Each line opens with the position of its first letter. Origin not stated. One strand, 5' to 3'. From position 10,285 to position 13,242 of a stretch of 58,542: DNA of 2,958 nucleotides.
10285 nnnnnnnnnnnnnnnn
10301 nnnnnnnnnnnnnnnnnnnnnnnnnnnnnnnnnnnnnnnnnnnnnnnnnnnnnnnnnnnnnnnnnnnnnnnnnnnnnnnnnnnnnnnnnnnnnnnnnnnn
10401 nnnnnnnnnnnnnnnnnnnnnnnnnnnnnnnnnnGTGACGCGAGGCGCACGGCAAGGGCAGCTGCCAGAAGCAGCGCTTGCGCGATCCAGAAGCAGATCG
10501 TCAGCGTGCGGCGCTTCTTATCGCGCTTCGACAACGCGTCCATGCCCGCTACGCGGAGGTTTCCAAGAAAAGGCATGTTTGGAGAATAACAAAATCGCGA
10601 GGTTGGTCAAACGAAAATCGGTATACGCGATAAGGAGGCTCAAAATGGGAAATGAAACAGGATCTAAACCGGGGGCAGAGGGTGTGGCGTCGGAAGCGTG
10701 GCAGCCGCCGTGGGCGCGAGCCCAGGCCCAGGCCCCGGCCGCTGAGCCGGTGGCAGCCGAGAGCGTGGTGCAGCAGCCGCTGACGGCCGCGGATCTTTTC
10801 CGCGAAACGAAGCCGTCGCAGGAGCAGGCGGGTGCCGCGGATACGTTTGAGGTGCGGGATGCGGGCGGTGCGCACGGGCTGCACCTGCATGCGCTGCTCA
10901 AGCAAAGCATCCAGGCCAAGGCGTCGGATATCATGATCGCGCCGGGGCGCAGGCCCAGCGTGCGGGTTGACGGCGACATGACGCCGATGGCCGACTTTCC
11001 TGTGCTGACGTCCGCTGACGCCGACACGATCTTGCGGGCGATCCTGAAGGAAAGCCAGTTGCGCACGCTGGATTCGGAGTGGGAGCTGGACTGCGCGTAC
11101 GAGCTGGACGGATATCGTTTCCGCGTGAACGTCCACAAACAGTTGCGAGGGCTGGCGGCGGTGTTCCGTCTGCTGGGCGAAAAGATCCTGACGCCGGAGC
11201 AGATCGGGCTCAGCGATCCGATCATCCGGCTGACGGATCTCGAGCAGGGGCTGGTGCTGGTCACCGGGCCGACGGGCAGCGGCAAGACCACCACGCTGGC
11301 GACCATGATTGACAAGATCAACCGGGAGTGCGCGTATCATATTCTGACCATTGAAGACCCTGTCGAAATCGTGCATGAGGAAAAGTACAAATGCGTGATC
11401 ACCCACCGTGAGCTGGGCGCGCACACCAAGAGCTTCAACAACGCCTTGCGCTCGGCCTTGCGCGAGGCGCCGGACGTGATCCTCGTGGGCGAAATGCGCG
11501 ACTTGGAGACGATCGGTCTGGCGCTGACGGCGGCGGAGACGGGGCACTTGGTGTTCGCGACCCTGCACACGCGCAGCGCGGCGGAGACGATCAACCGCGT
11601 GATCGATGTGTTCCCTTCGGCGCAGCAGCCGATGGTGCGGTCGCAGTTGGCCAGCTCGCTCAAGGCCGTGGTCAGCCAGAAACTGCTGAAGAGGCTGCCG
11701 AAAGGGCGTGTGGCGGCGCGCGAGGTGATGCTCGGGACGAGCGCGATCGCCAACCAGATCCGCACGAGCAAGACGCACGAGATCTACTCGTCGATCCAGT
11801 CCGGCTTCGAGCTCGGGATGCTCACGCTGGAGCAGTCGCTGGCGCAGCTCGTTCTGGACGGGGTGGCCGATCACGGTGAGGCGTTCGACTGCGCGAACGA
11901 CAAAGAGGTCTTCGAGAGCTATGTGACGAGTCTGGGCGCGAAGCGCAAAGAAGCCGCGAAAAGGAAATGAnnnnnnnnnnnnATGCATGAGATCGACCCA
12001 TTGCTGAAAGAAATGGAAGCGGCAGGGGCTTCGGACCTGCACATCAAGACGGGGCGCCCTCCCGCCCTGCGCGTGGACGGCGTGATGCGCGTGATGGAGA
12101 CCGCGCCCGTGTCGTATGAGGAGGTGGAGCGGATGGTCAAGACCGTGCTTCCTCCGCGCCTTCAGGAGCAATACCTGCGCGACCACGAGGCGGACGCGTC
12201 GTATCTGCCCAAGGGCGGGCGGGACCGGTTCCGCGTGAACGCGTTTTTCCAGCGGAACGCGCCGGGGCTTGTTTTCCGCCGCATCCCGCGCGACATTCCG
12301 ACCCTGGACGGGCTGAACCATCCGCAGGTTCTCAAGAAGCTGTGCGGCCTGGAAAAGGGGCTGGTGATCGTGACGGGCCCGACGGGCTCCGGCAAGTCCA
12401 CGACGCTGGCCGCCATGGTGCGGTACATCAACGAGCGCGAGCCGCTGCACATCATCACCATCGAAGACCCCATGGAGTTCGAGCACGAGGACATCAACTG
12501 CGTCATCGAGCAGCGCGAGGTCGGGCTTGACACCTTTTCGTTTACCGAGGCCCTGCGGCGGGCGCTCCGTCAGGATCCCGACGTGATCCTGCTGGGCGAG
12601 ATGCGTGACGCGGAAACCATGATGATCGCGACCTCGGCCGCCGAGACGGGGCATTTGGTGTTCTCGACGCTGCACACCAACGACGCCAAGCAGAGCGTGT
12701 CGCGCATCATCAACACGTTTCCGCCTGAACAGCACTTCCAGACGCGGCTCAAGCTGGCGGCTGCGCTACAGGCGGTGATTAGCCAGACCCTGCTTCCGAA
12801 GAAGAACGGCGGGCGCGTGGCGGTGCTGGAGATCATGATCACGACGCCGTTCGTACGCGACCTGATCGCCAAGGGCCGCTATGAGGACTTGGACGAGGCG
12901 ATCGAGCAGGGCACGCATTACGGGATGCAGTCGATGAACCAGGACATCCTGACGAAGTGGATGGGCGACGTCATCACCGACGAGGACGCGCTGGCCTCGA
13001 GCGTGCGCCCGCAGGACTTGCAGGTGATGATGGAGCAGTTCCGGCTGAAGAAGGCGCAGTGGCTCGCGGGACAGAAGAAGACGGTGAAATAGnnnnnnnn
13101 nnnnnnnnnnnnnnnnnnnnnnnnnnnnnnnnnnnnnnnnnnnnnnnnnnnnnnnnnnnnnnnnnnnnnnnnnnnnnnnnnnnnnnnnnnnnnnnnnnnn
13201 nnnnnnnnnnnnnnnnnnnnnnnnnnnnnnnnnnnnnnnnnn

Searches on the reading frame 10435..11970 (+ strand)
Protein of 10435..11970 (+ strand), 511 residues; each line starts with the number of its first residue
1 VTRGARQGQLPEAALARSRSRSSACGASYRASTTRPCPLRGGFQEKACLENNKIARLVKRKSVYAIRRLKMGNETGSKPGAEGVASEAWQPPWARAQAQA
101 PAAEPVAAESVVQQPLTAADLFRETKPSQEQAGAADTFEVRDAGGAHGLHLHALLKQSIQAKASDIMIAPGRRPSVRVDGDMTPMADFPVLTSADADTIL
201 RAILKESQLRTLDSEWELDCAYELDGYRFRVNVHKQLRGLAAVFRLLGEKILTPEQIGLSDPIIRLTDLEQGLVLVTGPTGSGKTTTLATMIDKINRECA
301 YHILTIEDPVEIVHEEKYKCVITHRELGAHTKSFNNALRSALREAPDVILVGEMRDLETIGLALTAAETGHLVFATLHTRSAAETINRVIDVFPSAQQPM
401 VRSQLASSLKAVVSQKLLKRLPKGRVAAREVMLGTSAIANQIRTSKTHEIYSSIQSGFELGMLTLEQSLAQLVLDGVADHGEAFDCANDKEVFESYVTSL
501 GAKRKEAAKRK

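Call 22: search_protein_families(library=pfam, proteins=[window:10435-11970:+], max_evalue=0.00001)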
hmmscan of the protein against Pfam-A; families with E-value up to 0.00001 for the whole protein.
window:10435-11970:+ (511 aa): 1 family
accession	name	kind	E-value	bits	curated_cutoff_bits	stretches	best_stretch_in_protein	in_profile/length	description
PF00437.27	T2SSE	-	6.3e-48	163.7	24.9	1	214-422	79-282/370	Type II/IV secretion system protein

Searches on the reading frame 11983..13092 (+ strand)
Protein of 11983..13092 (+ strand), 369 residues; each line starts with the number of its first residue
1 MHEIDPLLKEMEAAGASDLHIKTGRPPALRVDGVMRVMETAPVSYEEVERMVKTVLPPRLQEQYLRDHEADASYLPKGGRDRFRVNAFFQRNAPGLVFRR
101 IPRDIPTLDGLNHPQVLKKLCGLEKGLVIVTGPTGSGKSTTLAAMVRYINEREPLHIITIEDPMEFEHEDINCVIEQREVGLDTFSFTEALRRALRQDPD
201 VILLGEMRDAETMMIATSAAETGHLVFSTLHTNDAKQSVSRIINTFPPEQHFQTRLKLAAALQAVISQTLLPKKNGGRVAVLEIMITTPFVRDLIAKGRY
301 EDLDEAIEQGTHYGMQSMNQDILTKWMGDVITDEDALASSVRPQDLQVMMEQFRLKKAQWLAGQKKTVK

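Call 22: search_protein_families(library=pfam, proteins=[window:11983-13092:+], max_evalue=0.00001)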
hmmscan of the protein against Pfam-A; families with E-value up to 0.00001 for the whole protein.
window:11983-13092:+ (369 aa): 1 family
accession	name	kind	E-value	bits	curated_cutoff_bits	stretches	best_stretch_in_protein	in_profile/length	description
PF00437.27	T2SSE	-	6.1e-50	170.4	24.9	1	4-273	12-280/370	Type II/IV secretion system protein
